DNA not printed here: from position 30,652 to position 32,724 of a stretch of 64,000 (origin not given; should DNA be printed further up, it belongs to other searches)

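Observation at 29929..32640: G+C-rich islet: unknown protein, a leaderless 27-codon ORF or sRNA with its own promoter and terminator, and an ABC exporter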

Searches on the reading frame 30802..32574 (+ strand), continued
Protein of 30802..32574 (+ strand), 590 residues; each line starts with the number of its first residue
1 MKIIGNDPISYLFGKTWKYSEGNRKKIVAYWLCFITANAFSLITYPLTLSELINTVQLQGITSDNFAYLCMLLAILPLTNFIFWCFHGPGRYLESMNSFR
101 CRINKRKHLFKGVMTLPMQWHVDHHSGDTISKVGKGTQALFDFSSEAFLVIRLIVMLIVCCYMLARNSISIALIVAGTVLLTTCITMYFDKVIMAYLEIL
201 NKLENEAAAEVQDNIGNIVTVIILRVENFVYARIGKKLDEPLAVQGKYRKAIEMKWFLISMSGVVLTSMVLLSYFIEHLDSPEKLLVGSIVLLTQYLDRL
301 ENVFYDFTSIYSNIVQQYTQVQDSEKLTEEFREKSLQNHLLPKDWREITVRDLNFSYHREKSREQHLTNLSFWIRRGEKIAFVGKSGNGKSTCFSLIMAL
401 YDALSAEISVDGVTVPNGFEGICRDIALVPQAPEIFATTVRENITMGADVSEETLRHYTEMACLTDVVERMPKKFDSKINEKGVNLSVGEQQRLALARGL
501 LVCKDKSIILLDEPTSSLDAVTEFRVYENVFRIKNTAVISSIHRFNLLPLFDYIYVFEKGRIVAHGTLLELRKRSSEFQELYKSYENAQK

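Call 33: search_protein_families(library=ncbifam, proteins=[window:30802-32574:+], max_evalue=0.01)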
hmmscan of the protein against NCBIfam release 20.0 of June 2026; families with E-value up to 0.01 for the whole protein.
window:30802-32574:+ (590 aa): 183 families (the best 25 are shown)
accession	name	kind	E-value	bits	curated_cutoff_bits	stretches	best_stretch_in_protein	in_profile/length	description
TIGR00958.1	3a01208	subfamily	1e-60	205.8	874.6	1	24-581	159-710/711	antigen peptide transporter 2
NF010178.0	PRK13657.1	equivalog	2.7e-59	201.1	733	1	99-584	85-569/588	glucan ABC transporter ATP-binding protein/ permease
NF045513.1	HepA_fam_ABC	equivalog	4.9e-59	200.3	725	1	67-583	92-607/610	heterocyst formation ABC transporter subunit HepA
TIGR02204.1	MsbA_rel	hypoth_equivalog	1.7e-56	192.1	780.4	1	17-581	10-571/576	ABC transporter, permease/ATP-binding protein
TIGR03375.1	type_I_sec_LssB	subfamily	1.8e-54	185.2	693.1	1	151-568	272-685/696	type I secretion system permease/ATPase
TIGR02203.1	MsbA_lipidA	equivalog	8.3e-53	179.7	602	1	70-583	51-567/572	lipid A export permease/ATP-binding protein MsbA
TIGR03796.1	NHLM_micro_ABC1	equivalog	1.1e-52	179.2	853.3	1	33-581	157-708/710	NHLP family bacteriocin export ABC transporter peptidase/permease/ATPase subunit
TIGR02857.1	CydD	equivalog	2.2e-52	178.7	435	2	328-555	301-527/529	thiol reductant ABC exporter subunit CydD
TIGR01193.1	bacteriocin_ABC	subfamily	2.1e-51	175.3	523.85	1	110-583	236-707/708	peptide cleavage/export ABC transporter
TIGR01846.1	type_I_sec_HlyB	subfamily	1.9e-48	165.3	725.55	1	24-584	138-691/694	type I secretion system permease/ATPase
NF008364.0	PRK11160.1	equivalog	6.3e-48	163.7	630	1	152-583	143-573/575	heme ABC transporter ATP-binding protein/permease CydC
TIGR03797.1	NHLM_micro_ABC2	equivalog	1.1e-47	163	709.4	1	26-582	137-682/686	NHLP bacteriocin export ABC transporter permease/ATPase subunit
NF052233.1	CphA_assoc_ABC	equivalog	4.4e-46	157.6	880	1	13-585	172-743/766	cyanophycin metabolism-associated ABC transporter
NF008056.1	PRK10790.1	equivalog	1e-45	156.4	746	1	112-583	107-573/584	SmdB family multidrug efflux ABC transporter permease/ATP-binding protein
NF008381.0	PRK11176.1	equivalog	5.6e-45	153.8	867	1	92-583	87-577/582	lipid A ABC transporter ATP-binding protein/permease MsbA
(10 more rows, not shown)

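Call 59: search_protein_families(library=padloc, proteins=[window:30802-32574:+], max_evalue=0.01)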
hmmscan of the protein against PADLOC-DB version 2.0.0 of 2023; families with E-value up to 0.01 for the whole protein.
window:30802-32574:+ (590 aa): 4 families
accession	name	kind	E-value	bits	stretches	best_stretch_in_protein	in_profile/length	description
PDLC04135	mad3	-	2.6e-19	68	1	478-574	256-352/374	mads_3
PDLC04164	AriA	-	9.9e-05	20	1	485-537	171-224/253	-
PDLC04889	PDC-S06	-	0.0015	15.2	1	473-535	405-469/693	-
PDLC00274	PtuA1|PtuA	-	0.0083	13.4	0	352-405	18-62/438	AAA ATPase domain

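Call 60: find_encoding_contigs(protein=P0001, flank=3000, max_places=3)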
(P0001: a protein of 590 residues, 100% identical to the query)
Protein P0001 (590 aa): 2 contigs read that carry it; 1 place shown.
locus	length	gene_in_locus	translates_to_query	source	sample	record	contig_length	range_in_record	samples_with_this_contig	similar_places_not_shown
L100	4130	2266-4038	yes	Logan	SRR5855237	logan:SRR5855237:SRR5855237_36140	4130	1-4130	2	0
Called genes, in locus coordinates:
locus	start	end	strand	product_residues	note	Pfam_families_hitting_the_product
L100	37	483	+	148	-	PF01281:Ribosomal_L9_N, PF03948:Ribosomal_L9_C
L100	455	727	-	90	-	PF01016:Ribosomal_L27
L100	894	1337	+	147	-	-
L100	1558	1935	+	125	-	-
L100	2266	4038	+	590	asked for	PF00664:ABC_membrane, PF00005:ABC_tran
